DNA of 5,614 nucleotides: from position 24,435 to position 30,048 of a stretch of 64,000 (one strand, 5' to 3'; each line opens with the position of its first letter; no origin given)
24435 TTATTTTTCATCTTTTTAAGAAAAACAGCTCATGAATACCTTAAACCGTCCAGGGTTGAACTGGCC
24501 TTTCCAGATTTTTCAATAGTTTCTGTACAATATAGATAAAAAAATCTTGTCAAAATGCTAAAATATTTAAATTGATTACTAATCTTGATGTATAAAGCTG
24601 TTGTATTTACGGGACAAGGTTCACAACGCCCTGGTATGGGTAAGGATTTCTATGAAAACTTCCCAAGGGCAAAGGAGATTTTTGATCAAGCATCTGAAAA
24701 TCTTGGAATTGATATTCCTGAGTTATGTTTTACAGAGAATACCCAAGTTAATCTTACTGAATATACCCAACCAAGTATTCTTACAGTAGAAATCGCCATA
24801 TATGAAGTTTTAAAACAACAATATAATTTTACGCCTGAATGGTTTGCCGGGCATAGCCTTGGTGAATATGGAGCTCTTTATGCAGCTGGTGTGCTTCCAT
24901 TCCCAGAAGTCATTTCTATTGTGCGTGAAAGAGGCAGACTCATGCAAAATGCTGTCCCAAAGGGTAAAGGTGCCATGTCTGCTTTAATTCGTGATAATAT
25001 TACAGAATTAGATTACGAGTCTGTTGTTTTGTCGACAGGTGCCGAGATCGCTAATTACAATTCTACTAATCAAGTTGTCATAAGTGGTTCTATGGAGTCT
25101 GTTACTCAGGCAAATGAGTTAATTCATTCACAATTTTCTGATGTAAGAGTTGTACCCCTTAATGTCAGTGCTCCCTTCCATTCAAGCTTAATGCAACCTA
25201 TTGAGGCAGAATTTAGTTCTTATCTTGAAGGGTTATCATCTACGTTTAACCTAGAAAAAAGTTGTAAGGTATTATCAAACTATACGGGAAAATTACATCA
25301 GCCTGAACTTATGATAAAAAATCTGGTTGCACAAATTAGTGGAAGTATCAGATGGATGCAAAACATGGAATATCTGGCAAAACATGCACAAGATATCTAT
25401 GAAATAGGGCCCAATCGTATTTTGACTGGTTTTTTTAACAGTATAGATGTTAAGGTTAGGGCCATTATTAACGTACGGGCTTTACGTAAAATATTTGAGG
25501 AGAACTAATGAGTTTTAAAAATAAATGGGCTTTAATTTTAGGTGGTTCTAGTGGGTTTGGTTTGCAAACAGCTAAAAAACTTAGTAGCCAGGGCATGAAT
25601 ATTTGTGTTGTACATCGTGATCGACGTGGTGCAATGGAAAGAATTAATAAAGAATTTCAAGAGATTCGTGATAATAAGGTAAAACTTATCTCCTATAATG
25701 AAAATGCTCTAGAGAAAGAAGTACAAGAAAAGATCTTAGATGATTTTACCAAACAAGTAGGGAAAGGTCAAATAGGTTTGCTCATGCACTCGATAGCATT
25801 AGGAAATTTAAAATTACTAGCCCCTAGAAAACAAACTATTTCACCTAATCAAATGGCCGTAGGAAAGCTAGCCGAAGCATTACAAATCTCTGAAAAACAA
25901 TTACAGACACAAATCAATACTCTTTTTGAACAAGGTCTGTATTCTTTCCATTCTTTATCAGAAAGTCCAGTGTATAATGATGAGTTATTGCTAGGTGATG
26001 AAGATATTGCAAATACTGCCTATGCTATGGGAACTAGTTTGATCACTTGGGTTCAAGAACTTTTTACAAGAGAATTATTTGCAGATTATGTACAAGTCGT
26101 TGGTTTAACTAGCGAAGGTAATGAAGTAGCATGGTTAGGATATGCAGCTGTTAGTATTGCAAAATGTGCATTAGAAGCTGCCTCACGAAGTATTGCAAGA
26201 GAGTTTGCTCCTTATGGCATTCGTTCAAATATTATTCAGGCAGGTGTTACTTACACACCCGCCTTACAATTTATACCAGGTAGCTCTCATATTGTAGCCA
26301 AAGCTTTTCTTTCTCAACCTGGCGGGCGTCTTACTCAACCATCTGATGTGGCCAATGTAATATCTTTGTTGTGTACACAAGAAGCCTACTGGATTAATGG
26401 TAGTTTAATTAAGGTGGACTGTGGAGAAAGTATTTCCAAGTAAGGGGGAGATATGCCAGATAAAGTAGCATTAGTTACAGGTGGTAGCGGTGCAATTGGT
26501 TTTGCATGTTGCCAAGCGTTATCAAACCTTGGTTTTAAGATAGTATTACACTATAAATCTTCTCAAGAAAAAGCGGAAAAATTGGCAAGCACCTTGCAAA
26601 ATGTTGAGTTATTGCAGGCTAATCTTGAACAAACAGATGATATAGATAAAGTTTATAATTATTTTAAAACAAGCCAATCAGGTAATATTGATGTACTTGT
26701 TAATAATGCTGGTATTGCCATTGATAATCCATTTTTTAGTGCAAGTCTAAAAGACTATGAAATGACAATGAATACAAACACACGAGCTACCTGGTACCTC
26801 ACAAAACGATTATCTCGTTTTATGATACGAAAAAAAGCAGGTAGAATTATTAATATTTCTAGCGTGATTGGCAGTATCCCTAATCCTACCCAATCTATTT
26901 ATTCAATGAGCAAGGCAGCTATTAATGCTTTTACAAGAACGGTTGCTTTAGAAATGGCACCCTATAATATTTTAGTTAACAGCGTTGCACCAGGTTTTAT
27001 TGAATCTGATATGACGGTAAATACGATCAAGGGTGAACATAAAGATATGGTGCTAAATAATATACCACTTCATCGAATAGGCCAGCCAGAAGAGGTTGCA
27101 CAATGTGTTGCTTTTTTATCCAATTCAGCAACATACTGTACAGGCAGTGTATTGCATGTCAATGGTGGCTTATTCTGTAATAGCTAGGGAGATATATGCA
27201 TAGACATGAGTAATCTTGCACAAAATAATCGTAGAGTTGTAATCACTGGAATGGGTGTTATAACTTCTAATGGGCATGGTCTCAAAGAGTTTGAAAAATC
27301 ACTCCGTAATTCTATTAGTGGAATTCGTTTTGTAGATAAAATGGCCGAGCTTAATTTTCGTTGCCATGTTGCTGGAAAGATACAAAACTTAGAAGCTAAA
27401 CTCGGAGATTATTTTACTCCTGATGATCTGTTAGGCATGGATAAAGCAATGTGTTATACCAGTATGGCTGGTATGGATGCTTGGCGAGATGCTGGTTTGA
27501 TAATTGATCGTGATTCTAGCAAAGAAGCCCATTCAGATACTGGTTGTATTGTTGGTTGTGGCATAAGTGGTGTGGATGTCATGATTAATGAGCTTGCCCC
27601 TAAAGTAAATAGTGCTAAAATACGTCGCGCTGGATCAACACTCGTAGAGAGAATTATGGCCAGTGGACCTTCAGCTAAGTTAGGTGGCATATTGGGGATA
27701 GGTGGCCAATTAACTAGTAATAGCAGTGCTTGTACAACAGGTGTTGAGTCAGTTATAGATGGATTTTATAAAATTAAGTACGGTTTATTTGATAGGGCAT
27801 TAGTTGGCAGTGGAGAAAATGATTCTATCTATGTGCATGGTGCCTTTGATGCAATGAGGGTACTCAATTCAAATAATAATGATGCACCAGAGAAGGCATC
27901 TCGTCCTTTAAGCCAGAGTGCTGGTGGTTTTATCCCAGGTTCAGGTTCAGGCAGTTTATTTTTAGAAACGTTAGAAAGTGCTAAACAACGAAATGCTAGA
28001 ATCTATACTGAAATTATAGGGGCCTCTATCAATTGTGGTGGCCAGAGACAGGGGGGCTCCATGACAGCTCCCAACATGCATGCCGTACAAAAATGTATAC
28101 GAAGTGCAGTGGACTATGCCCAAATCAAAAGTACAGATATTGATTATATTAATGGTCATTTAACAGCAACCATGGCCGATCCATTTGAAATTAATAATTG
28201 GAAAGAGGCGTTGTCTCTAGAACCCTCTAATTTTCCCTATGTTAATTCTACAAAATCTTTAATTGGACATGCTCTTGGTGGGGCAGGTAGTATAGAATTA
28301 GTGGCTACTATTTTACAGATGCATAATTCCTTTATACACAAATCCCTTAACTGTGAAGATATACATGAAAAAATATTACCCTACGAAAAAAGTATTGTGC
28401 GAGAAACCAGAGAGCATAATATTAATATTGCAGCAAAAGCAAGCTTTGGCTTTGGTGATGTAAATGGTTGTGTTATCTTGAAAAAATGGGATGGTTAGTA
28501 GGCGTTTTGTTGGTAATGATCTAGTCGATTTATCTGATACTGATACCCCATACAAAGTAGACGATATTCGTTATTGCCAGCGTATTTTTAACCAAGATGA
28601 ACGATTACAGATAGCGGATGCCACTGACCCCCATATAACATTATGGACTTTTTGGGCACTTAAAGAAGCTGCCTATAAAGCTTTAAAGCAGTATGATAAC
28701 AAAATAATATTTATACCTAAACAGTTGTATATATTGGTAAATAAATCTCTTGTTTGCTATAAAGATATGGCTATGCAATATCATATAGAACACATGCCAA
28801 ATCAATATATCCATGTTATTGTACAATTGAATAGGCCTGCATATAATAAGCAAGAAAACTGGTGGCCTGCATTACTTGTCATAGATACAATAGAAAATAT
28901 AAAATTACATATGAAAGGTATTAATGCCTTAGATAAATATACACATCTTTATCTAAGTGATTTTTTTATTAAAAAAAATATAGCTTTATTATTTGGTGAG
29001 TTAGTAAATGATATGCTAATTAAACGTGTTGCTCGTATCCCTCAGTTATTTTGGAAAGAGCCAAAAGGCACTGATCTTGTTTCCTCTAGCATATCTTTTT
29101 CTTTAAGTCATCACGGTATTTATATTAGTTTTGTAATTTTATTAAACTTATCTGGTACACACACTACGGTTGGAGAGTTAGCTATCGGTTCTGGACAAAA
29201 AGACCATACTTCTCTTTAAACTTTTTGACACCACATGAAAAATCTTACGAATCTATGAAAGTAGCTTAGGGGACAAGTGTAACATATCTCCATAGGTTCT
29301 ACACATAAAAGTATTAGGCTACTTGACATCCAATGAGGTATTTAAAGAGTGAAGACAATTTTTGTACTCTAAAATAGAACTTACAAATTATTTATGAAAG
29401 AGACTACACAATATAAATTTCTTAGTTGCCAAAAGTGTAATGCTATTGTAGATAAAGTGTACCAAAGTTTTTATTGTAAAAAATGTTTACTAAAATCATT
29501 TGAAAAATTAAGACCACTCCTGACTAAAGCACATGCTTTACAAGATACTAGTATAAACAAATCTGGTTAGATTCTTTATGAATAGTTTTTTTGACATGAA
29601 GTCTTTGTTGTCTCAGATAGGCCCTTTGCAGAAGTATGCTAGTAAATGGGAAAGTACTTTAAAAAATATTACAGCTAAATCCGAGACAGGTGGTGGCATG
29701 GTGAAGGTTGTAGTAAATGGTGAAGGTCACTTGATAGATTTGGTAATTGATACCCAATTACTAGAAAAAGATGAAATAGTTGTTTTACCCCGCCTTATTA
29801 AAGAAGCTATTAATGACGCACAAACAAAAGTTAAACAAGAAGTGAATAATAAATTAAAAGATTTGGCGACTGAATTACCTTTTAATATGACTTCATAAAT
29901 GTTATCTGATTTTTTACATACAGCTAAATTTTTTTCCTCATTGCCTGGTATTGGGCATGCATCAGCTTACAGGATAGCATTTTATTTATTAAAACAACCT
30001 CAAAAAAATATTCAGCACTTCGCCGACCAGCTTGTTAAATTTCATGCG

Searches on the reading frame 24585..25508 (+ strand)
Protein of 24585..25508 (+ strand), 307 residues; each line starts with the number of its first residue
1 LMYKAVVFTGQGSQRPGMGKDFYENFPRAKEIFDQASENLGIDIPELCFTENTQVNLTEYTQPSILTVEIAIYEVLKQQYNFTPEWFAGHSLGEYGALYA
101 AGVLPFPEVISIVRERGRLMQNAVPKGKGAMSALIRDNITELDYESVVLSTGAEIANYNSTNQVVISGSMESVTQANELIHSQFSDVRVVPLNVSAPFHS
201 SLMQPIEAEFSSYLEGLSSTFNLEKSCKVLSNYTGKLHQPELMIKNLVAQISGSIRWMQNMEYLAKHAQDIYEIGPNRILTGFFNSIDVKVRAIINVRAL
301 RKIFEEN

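Call 22: search_protein_families(library=ncbifam, proteins=[window:24585-25508:+], max_evalue=0.00001)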
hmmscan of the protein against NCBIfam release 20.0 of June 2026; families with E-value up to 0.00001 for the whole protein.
window:24585-25508:+ (307 aa): 8 families
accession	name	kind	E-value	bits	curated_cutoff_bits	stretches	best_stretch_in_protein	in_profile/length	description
TIGR00128.1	fabD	equivalog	6.3e-79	265.5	260.9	1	4-287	3-286/290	ACP S-malonyltransferase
TIGR03131.1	malonate_mdcH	equivalog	4.5e-46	157.6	297.9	1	5-295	2-283/297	malonate decarboxylase subunit epsilon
NF045894.1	PKS_plus_SDR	equivalog_domain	2.2e-45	154.8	1740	1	4-288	532-815/1515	type I polyketide synthase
TIGR02813.1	omega_3_PfaA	subfamily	1.4e-31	108.3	1010.1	1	5-285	582-877/2582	polyketide-type polyunsaturated fatty acid synthase PfaA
NF037941.1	PKS_NbtC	equivalog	2.6e-18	65.4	1150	1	5-216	98-309/1027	nocobactin polyketide synthase NbtC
NF037940.1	PKS_MbtD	equivalog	2.2e-17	62.4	1150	1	4-214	92-301/978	mycobactin polyketide synthase MbtD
NF040607.1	mycolic_Pks13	equivalog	2.8e-17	61.5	2100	1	6-219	667-882/1680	polyketide synthase Pks13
NF041183.1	Pks2_ls1_myc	equivalog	5.1e-13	46.8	2400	1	7-219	536-746/2086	sulfolipid-1 biosynthesis phthioceranic/hydroxyphthioceranic acid synthase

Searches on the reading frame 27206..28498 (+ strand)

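Call 22: search_protein_families(library=ncbifam, proteins=[window:27206-28498:+], max_evalue=0.00001)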
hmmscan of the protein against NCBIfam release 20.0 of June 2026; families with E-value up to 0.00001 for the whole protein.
window:27206-28498:+ (430 aa): 19 families
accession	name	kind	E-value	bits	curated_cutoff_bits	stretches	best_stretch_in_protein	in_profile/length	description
NF005589.0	PRK07314.1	subfamily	1.7e-83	280.7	387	1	7-428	2-412/413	beta-ketoacyl-ACP synthase II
TIGR03150.1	fabF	equivalog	1.7e-83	280.6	493.75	1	9-426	1-407/407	beta-ketoacyl-ACP synthase II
NF005935.0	PRK07967.1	equivalog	1.3e-73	248.2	630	1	9-429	2-405/406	beta-ketoacyl-ACP synthase I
NF004970.0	PRK06333.1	subfamily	6.7e-71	239.3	525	1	7-429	2-423/424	beta-ketoacyl-ACP synthase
NF006587.0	PRK09116.1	equivalog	2.4e-59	201.1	470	1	9-428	2-407/408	beta-ketoacyl-ACP synthase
NF006274.0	PRK08439.1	equivalog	6.3e-58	196.5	621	1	9-427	2-405/406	beta-ketoacyl-ACP synthase II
NF005490.0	PRK07103.1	equivalog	1.5e-57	195.5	445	1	8-427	3-412/414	polyketide beta-ketoacyl:acyl carrier protein synthase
NF006434.0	PRK08722.1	equivalog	1.6e-55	188.6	759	1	8-427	3-413/414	beta-ketoacyl-ACP synthase II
NF005916.1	PRK07910.1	equivalog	6.3e-47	160.4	560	1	9-424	12-414/418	KasA/KasB family beta-ketoacyl-ACP synthase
NF005076.0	PRK06501.1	equivalog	6.7e-45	153.7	629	2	143-426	142-421/425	beta-ketoacyl-ACP synthase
NF004618.0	PRK05952.1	equivalog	2.7e-35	122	455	1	156-428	127-383/384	beta-ketoacyl-ACP synthase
NF058662.1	cispenta_AmcF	equivalog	1.1e-28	100.3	325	1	171-426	124-368/369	cispentacin biosynthesis acyltransferase subunit AmcF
NF006618.0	PRK09185.1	subfamily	3.3e-25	89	407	1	10-427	4-392/394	beta-ketoacyl-ACP synthase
NF045894.1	PKS_plus_SDR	equivalog_domain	2.9e-21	74.9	1740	1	227-426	219-425/1515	type I polyketide synthase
NF040607.1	mycolic_Pks13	equivalog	4.5e-19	67.5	2100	1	226-427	317-525/1680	polyketide synthase Pks13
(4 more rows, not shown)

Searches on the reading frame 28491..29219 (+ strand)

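Call 38: search_protein_families(library=pfam, proteins=[window:28491-29219:+], max_evalue=0.001)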
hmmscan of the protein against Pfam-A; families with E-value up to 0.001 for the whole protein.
window:28491-29219:+ (242 aa): 1 family
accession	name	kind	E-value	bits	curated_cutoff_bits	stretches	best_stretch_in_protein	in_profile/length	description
PF01648.25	ACPS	-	3.7e-08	33.8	25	1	7-65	2-61/111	4'-phosphopantetheinyl transferase superfamily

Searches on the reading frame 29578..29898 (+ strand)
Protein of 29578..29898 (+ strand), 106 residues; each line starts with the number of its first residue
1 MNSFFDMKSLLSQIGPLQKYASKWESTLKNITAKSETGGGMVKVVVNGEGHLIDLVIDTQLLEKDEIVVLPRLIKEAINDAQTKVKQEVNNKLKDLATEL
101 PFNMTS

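Call 38: search_protein_families(library=pfam, proteins=[window:29578-29898:+], max_evalue=0.001)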
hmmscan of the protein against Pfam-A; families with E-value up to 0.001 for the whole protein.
window:29578-29898:+ (106 aa): 1 family
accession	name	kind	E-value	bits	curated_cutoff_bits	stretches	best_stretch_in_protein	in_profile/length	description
PF02575.21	YbaB_DNA_bd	-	3e-19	69.4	25.5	1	13-99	3-89/91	YbaB/EbfC DNA-binding family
